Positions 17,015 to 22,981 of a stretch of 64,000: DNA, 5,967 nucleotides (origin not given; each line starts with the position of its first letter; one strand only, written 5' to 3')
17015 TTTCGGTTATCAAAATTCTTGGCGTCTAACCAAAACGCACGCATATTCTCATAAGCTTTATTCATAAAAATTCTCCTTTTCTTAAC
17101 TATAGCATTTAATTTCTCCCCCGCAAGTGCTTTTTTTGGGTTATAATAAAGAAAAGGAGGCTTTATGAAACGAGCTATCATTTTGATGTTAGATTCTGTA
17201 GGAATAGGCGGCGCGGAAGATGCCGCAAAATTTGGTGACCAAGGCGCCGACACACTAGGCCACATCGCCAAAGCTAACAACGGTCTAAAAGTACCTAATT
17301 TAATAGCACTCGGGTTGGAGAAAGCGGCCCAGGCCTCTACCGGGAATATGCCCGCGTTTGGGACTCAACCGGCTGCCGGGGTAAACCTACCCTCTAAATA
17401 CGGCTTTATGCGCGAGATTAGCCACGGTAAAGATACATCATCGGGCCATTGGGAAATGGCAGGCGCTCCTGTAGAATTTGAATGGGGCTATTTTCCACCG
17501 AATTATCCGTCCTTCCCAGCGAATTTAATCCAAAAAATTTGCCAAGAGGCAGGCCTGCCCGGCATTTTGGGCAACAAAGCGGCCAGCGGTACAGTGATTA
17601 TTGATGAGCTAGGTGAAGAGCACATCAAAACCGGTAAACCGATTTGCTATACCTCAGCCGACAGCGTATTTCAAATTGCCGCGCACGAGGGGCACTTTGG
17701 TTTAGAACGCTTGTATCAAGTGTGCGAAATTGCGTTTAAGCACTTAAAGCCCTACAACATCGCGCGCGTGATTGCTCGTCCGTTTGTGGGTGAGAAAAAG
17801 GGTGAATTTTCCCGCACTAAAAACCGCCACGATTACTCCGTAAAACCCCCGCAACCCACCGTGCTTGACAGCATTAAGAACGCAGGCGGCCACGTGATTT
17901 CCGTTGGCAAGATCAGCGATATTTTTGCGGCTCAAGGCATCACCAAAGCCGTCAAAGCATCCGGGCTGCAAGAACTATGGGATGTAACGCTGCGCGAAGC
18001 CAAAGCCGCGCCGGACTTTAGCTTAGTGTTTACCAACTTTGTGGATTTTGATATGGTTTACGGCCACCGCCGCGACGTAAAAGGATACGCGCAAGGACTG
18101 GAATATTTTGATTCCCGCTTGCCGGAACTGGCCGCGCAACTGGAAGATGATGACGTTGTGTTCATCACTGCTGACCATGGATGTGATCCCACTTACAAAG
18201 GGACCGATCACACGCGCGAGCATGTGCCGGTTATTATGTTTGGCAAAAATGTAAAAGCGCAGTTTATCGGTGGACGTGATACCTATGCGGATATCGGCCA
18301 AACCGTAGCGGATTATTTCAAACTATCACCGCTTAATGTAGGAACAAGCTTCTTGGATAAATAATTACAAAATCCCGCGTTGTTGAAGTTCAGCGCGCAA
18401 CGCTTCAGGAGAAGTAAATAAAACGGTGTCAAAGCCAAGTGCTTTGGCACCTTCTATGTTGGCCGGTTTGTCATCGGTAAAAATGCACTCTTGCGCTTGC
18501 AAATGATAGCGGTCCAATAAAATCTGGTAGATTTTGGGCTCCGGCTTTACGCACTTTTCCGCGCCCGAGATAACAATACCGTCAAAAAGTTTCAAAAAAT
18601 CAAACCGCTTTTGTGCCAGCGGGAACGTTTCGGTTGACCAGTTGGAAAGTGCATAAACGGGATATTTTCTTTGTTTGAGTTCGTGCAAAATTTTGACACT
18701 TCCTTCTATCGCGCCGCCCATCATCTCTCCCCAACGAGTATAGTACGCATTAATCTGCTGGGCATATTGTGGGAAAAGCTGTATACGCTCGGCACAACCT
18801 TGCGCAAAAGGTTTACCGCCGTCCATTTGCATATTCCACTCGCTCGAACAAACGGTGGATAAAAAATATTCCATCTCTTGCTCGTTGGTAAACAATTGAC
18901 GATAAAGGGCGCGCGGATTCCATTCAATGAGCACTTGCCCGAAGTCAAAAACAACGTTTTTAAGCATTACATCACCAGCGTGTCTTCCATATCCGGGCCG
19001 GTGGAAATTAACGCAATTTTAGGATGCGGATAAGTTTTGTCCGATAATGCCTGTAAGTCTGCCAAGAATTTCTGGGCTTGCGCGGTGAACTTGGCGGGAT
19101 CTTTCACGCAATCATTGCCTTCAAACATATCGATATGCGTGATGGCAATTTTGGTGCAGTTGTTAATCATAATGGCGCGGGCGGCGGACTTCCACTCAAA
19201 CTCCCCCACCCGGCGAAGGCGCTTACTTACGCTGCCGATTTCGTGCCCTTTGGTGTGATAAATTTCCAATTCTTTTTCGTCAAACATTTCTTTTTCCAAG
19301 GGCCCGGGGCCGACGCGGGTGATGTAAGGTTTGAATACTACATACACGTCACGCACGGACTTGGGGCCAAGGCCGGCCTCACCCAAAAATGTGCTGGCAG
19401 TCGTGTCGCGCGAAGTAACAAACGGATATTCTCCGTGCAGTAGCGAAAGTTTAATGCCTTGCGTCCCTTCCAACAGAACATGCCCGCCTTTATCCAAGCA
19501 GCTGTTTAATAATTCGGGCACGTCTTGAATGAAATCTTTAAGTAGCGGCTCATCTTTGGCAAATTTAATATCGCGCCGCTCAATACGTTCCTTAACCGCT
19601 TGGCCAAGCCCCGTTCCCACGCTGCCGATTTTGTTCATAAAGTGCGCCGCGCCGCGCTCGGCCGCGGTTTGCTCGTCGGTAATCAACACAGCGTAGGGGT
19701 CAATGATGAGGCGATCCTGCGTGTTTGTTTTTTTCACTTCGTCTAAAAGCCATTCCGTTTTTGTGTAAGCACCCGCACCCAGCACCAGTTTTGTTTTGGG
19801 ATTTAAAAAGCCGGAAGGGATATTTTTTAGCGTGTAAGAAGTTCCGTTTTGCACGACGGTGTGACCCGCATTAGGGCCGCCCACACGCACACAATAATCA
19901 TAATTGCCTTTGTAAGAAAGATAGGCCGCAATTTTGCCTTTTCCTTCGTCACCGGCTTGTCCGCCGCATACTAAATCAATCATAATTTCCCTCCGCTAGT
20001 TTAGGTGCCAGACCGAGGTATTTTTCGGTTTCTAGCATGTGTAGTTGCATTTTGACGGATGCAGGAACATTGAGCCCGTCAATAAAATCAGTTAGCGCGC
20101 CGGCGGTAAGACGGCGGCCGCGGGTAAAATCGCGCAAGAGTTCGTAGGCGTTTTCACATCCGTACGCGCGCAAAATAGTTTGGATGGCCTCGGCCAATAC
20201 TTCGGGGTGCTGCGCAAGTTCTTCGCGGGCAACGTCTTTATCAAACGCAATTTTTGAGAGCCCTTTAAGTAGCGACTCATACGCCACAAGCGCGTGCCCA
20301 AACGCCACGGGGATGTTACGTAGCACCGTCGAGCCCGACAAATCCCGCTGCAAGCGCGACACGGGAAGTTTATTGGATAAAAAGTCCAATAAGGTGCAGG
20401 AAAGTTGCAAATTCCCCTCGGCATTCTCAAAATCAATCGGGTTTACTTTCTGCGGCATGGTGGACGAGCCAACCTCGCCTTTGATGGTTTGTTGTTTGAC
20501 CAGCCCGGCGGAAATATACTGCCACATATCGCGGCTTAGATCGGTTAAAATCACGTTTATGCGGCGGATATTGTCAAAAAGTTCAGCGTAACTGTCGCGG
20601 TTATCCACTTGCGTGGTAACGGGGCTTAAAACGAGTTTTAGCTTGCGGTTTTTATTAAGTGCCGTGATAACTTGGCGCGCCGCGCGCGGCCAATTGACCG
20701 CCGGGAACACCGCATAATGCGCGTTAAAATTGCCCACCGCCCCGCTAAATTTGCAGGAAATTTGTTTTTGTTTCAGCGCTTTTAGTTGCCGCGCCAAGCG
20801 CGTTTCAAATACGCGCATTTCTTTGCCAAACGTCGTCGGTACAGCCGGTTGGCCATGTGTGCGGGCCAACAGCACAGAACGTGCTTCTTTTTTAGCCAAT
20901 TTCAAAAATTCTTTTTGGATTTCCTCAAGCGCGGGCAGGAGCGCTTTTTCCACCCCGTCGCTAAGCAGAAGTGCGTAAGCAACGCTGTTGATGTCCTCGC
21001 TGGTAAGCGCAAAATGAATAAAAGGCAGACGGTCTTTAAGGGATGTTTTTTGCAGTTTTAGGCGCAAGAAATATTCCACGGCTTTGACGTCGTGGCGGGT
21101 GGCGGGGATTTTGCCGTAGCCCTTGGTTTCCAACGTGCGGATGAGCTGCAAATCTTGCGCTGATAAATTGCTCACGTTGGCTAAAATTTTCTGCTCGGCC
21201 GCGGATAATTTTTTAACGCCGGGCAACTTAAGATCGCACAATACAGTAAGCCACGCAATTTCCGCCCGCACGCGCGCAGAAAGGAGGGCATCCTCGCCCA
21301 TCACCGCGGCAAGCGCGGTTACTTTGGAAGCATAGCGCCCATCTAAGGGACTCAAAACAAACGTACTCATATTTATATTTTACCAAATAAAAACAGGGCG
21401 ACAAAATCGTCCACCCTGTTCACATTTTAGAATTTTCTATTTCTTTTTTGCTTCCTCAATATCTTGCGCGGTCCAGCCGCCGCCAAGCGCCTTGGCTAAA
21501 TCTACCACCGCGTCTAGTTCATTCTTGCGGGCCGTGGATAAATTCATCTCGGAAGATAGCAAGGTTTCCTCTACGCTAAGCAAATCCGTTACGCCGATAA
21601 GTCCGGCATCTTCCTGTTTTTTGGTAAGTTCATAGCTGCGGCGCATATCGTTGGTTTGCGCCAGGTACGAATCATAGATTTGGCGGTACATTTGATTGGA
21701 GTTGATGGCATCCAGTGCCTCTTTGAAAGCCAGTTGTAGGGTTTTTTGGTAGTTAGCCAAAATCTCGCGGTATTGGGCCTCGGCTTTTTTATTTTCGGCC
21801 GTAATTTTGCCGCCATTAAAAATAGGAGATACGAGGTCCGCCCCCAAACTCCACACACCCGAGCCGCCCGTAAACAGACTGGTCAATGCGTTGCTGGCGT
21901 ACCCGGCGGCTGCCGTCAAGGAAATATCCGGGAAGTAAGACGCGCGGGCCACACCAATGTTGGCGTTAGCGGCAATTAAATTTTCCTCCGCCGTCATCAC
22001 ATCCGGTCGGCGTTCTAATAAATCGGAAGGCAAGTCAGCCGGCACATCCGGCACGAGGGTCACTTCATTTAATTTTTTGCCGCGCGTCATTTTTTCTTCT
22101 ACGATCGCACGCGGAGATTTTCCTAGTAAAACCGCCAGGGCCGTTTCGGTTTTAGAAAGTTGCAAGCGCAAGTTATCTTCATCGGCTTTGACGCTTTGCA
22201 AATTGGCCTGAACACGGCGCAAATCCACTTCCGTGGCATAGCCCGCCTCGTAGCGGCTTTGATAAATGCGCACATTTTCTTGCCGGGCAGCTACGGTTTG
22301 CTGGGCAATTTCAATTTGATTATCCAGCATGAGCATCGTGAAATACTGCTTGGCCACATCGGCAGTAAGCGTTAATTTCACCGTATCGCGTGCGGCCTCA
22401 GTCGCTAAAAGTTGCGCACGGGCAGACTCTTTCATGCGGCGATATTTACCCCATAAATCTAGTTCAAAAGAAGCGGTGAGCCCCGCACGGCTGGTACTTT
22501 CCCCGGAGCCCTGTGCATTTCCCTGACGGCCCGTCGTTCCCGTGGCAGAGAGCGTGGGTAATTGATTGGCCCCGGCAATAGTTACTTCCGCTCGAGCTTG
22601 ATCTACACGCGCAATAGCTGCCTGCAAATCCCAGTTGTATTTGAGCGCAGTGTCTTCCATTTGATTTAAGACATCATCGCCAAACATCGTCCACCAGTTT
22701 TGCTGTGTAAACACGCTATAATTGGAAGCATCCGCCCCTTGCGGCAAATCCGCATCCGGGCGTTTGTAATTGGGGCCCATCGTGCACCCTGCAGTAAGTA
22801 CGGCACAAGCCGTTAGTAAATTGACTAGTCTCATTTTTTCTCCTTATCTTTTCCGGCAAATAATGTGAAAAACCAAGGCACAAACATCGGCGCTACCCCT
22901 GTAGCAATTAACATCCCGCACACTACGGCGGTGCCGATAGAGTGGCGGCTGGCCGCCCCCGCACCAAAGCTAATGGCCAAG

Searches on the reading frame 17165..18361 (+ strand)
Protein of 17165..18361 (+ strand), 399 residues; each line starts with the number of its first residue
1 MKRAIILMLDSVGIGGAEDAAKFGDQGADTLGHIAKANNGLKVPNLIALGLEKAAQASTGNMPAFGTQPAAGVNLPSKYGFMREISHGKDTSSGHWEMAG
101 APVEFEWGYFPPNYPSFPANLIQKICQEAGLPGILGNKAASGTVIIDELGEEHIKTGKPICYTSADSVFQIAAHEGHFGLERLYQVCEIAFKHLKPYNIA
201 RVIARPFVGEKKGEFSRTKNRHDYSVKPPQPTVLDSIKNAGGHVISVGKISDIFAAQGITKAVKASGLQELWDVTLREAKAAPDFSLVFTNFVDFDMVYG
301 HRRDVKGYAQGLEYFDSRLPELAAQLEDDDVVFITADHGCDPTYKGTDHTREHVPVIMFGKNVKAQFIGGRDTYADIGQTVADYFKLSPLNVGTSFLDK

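Call 44: search_protein_families(library=pfam, proteins=[window:17165-18361:+], max_evalue=0.00001)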
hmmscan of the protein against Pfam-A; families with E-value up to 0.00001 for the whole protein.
window:17165-18361:+ (399 aa): 1 family
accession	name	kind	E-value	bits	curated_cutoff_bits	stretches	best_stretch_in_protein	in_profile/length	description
PF01676.23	Metalloenzyme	-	7.7e-45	153.8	24.3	1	2-388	1-251/252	Metalloenzyme superfamily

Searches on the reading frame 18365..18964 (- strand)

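Call 55: search_protein_families(library=pfam, proteins=[window:18365-18964:-], max_evalue=0.00001)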
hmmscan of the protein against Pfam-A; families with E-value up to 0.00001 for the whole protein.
window:18365-18964:- (199 aa): 2 families
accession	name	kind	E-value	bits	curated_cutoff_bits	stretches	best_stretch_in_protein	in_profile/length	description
PF13419.12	HAD_2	-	1.8e-14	54.7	23.8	1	70-182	61-177/178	Haloacid dehalogenase-like hydrolase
PF00702.32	Hydrolase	-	2.8e-13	51.1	26.4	1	78-177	92-191/191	haloacid dehalogenase-like hydrolase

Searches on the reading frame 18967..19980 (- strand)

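Call 45: search_protein_families(library=pfam, proteins=[window:18967-19980:-], max_evalue=0.00001)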
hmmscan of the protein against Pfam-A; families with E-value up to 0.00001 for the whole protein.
window:18967-19980:- (337 aa): 1 family
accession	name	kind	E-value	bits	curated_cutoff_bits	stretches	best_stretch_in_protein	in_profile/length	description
PF00709.27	Adenylsucc_synt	-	2e-66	224.9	27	2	146-302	190-345/416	Adenylosuccinate synthetase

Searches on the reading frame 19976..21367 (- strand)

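Call 45: search_protein_families(library=pfam, proteins=[window:19976-21367:-], max_evalue=0.00001)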
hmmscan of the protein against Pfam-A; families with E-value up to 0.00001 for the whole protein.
window:19976-21367:- (463 aa): 2 families
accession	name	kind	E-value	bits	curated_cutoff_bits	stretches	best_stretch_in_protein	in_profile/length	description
PF00206.25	Lyase_1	-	1.2e-43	150.2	27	1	13-318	4-305/312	Lyase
PF08328.16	ASL_C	-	9.9e-40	135.6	35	1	337-451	1-115/115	Adenylosuccinate lyase C-terminal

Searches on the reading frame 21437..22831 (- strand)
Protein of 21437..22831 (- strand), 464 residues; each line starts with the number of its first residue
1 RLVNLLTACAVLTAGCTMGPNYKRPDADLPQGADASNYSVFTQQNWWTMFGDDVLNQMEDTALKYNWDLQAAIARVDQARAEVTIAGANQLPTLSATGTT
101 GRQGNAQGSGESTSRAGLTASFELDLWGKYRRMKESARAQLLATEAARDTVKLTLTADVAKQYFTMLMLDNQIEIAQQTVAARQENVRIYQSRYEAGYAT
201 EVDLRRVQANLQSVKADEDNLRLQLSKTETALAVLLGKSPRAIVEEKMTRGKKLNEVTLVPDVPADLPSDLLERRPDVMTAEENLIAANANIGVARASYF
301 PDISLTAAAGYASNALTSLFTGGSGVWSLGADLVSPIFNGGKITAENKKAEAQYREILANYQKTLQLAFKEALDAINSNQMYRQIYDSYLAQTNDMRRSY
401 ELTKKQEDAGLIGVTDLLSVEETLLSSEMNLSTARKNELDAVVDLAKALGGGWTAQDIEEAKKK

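Call 45: search_protein_families(library=pfam, proteins=[window:21437-22831:-], max_evalue=0.00001)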
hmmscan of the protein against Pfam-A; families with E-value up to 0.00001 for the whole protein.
window:21437-22831:- (464 aa): 1 family
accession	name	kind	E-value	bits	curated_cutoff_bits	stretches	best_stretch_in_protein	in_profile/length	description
PF02321.23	OEP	-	7.4e-57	192.6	22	2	55-237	1-187/187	Outer membrane efflux protein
